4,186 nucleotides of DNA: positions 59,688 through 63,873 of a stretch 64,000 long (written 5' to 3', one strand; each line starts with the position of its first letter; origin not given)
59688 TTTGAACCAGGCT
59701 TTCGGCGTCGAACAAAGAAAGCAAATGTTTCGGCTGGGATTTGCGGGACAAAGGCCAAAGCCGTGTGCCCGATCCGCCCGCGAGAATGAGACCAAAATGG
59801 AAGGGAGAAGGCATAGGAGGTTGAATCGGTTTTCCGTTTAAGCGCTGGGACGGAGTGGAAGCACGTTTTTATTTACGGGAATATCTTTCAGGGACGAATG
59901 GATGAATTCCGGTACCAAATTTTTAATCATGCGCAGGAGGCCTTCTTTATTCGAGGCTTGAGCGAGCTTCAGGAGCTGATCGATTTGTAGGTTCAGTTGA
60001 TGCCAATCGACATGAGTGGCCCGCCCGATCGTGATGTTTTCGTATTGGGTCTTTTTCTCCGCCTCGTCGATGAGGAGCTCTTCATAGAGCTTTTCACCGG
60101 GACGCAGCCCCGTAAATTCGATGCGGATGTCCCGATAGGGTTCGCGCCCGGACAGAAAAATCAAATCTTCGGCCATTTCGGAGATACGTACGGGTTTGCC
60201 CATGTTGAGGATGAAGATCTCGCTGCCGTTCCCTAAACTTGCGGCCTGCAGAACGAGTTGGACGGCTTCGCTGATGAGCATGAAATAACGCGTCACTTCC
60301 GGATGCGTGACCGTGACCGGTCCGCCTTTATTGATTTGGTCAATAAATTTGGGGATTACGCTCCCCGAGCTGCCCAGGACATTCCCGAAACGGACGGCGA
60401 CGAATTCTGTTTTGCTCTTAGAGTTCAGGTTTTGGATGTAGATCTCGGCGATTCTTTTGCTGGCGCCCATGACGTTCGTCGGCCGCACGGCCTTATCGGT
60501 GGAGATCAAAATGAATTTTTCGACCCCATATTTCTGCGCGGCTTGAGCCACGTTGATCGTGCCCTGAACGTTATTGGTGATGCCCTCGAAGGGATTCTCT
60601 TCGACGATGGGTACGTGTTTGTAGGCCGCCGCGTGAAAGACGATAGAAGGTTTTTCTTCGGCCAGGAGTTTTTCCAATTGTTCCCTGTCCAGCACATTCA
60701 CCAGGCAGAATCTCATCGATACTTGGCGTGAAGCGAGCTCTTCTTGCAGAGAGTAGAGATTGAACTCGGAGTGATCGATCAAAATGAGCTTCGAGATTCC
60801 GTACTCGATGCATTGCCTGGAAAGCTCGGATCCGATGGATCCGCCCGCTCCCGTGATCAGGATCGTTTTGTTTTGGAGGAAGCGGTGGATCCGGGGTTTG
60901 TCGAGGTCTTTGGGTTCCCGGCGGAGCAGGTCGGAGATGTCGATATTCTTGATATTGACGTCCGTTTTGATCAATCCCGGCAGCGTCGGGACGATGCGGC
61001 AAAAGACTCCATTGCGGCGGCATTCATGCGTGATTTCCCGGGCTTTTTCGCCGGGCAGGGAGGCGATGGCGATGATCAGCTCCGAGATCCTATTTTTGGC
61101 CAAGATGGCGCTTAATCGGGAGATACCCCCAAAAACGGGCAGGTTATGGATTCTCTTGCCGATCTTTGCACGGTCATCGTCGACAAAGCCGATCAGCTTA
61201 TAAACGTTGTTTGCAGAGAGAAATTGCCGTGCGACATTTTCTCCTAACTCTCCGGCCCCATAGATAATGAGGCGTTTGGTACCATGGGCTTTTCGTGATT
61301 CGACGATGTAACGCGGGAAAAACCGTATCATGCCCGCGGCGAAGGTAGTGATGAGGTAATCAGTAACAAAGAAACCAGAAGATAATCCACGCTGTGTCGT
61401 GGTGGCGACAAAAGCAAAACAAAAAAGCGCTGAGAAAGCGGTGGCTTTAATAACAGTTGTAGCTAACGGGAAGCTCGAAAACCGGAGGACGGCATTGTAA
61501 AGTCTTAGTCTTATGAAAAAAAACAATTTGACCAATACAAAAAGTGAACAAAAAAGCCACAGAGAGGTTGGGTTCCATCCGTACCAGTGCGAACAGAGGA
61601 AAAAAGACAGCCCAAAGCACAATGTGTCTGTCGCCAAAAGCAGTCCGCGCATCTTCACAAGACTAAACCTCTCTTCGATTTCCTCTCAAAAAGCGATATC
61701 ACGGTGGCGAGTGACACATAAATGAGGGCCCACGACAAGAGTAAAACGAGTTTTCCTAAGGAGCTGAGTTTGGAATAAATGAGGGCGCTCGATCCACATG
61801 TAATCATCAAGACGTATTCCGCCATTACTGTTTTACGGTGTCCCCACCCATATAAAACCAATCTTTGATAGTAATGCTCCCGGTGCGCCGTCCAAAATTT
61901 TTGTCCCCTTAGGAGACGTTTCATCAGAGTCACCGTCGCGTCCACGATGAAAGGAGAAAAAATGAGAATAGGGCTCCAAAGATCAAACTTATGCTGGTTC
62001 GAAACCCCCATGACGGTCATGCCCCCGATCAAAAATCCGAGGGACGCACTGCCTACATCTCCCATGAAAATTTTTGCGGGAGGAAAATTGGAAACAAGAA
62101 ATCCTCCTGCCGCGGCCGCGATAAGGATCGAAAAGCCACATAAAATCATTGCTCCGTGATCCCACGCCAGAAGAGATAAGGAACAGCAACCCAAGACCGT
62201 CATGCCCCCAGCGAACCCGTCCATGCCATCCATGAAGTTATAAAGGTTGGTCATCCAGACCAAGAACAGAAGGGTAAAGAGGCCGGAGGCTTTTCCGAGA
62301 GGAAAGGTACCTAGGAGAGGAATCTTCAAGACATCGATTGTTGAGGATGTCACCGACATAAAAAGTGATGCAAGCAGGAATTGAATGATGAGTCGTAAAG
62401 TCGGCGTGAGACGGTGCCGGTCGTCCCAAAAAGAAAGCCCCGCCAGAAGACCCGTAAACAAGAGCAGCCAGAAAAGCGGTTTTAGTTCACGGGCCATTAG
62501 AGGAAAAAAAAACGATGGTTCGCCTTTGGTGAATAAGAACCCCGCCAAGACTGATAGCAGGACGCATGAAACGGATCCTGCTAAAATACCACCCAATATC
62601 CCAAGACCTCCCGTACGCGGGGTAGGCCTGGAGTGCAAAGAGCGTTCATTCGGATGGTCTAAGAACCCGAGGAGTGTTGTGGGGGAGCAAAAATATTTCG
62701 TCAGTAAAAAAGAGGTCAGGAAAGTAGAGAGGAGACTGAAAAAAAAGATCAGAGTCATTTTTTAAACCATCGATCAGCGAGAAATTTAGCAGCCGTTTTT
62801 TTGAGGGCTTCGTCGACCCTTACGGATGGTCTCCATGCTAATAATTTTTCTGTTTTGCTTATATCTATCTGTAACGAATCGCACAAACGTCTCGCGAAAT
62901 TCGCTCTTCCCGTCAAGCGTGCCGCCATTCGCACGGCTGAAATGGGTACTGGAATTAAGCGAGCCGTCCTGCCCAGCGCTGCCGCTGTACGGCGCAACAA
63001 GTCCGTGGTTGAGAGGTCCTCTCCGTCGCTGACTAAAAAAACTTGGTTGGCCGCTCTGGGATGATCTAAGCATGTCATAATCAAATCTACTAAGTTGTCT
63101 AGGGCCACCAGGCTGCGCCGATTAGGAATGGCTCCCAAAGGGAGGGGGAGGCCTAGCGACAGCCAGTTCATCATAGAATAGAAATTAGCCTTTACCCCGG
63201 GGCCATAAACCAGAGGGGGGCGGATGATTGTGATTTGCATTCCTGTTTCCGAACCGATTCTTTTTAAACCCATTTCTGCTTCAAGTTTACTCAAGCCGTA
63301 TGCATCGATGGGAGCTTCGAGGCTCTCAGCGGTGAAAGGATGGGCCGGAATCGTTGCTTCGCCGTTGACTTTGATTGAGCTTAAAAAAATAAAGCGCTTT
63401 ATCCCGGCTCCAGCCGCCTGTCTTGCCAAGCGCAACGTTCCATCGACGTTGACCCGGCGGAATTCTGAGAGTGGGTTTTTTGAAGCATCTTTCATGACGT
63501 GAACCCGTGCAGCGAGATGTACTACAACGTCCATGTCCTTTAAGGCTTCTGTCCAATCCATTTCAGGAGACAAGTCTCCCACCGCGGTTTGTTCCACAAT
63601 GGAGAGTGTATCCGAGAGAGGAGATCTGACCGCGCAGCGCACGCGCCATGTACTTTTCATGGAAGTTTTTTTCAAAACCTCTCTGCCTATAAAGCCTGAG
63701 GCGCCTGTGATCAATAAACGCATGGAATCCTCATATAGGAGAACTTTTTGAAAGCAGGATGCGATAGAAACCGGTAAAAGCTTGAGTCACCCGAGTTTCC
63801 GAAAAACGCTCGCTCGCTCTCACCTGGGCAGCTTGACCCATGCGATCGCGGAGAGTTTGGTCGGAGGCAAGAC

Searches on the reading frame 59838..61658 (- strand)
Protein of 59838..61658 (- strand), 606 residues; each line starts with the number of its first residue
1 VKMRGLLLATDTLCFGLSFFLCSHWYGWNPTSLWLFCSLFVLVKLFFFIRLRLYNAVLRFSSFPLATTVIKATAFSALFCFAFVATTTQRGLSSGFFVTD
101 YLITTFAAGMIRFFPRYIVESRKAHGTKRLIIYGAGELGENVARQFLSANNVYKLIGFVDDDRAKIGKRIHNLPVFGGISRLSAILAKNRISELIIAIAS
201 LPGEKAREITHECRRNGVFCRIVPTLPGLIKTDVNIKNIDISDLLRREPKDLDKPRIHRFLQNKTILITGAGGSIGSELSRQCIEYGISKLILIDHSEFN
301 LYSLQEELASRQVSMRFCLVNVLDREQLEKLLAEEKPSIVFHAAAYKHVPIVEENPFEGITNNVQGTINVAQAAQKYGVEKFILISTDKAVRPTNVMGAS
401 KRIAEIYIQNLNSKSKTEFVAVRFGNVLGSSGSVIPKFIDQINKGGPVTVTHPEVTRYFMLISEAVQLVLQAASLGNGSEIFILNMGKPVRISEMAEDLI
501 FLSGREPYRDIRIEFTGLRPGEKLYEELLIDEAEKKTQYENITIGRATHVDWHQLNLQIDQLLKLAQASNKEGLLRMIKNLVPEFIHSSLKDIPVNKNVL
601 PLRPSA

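Call 21: search_protein_families(library=ncbifam, proteins=[window:59838-61658:-], max_evalue=0.00001)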
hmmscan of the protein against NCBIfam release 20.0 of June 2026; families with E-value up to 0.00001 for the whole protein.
window:59838-61658:- (606 aa): 35 families (the best 25 are shown)
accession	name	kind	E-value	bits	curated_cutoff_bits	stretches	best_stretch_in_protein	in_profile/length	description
TIGR03589.1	PseB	equivalog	8.4e-58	195.8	407.75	1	261-540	2-274/324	UDP-N-acetylglucosamine 4,6-dehydratase (inverting)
TIGR04130.1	FnlA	equivalog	1.7e-44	152.1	730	1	261-532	2-268/337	UDP-N-acetylglucosamine 4,6-dehydratase/5-epimerase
TIGR03025.1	EPS_sugtrans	subfamily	1.5e-22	80.5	295.55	1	11-252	3-250/445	exopolysaccharide biosynthesis polyprenyl glycosylphosphotransferase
TIGR01179.1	galE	equivalog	6.1e-21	74.6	262.3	1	266-431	2-180/332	UDP-glucose 4-epimerase GalE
TIGR03023.1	WcaJ_sugtrans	equivalog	1.1e-19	71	410.75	1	29-245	27-248/453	undecaprenyl-phosphate glucose phosphotransferase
TIGR02622.1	CDP_4_6_dhtase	equivalog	1e-15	57.7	278.45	1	260-457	1-225/352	CDP-glucose 4,6-dehydratase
TIGR04180.1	EDH_00030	hypoth_equivalog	1.4e-15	57.2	475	1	266-389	1-123/297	NAD-dependent 4,6-dehydratase LegB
TIGR01214.1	rmlD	equivalog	2.9e-15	56.1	224.05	1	265-433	1-156/285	dTDP-4-dehydrorhamnose reductase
TIGR01181.1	dTDP_gluc_dehyt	equivalog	5.9e-14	51.9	365.1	1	266-389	2-127/321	dTDP-glucose 4,6-dehydratase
TIGR03022.1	WbaP_sugtrans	subfamily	2.2e-11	43.7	403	1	27-242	24-239/456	undecaprenyl-phosphate galactose phosphotransferase WbaP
NF007582.0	PRK10217.1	equivalog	6.2e-11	42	698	1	264-377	2-115/355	dTDP-glucose 4,6-dehydratase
NF045894.1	PKS_plus_SDR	equivalog_domain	7.9e-11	40.3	1740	1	253-396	1147-1301/1515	type I polyketide synthase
TIGR03570.1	NeuD_NnaD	subfamily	2.5e-10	40.3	160.8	1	129-214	1-80/202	NeuD/PglB/VioB family sugar acetyltransferase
TIGR02197.1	heptose_epim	equivalog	1.6e-09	37.4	274.6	1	266-497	1-254/316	ADP-glyceromanno-heptose 6-epimerase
NF003995.0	PRK05472.2-4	subfamily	2.3e-09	37.1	126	1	126-245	82-198/213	redox-sensing transcriptional repressor Rex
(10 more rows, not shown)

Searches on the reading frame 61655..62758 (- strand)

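Call 21: search_protein_families(library=ncbifam, proteins=[window:61655-62758:-], max_evalue=0.00001)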
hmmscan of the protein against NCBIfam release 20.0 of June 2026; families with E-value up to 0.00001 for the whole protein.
window:61655-62758:- (367 aa): 3 families
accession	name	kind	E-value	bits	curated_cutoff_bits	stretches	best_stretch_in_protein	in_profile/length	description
TIGR02380.1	ECA_wecA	exception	2.7e-25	89.2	326.05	1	8-356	3-335/346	UDP-N-acetylglucosamine--undecaprenyl-phosphate N-acetylglucosaminephosphotransferase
TIGR00445.1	mraY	equivalog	4.2e-15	56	192.05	1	119-319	94-308/321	phospho-N-acetylmuramoyl-pentapeptide-transferase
NF053644.1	MraY_archaea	equivalog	2.4e-13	50.1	450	1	123-242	154-266/340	pseudomurein biosynthesis MraY family phospho-N-acetylmuramoyl-pentapeptide-transferase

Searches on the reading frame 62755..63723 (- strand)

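Call 21: search_protein_families(library=ncbifam, proteins=[window:62755-63723:-], max_evalue=0.00001)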
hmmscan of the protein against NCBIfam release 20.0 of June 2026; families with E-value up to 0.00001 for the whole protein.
window:62755-63723:- (322 aa): 23 families
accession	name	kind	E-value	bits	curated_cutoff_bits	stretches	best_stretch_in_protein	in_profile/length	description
TIGR01746.1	Thioester-redct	subfamily_domain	5.2e-24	85.2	213.35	1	54-247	79-278/371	thioester reductase domain-containing protein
TIGR03466.1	HpnA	hypoth_equivalog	3.3e-21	75.5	367.65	1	2-268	2-264/327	hopanoid-associated sugar epimerase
TIGR01179.1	galE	equivalog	5.8e-16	58.2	262.3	1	2-168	1-172/332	UDP-glucose 4-epimerase GalE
TIGR01181.1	dTDP_gluc_dehyt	equivalog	1.4e-14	53.9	365.1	1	2-321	1-318/321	dTDP-glucose 4,6-dehydratase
NF042422.1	oxyalk_red_OleD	equivalog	1.6e-14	54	580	1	1-310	1-324/329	2-alkyl-3-oxoalkanoate reductase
TIGR01214.1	rmlD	equivalog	2.1e-14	53.3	224.05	1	2-187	1-165/285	dTDP-4-dehydrorhamnose reductase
TIGR04180.1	EDH_00030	hypoth_equivalog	8.8e-14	51.3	475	1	4-256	2-262/297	NAD-dependent 4,6-dehydratase LegB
NF042423.1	oxyalk_red_Shew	equivalog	1.9e-13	50.2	580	1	2-176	10-178/331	2-alkyl-3-oxoalkanoate reductase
NF041293.1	G6PDh_Azf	equivalog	1.1e-10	41.4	400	1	3-122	5-121/252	NAD-dependent glucose-6-phosphate dehydrogenase Azf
NF004520.0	PRK05865.1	equivalog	3.4e-10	38.4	1509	1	1-309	1-251/854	sugar epimerase family protein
NF005539.0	PRK07201.1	equivalog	4.3e-10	39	549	1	1-266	1-285/657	SDR family oxidoreductase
NF047837.1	UDPAcbARedWbcJ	equivalog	6.2e-10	38.5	500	1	1-232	1-197/372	UDP-2-acetamido-2,6-beta-L-arabino-hexul-4-ose reductase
NF052578.1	StrlDmthSdmBMthl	equivalog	7.8e-10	39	600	1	1-175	1-172/328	sterol demethylase protein SdmB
TIGR01777.1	yfcH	hypoth_equivalog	1.4e-09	38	207.35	1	4-266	2-256/292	TIGR01777 family oxidoreductase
NF007956.0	PRK10675.1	subfamily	2.9e-09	36.5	394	1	1-156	1-163/338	UDP-glucose 4-epimerase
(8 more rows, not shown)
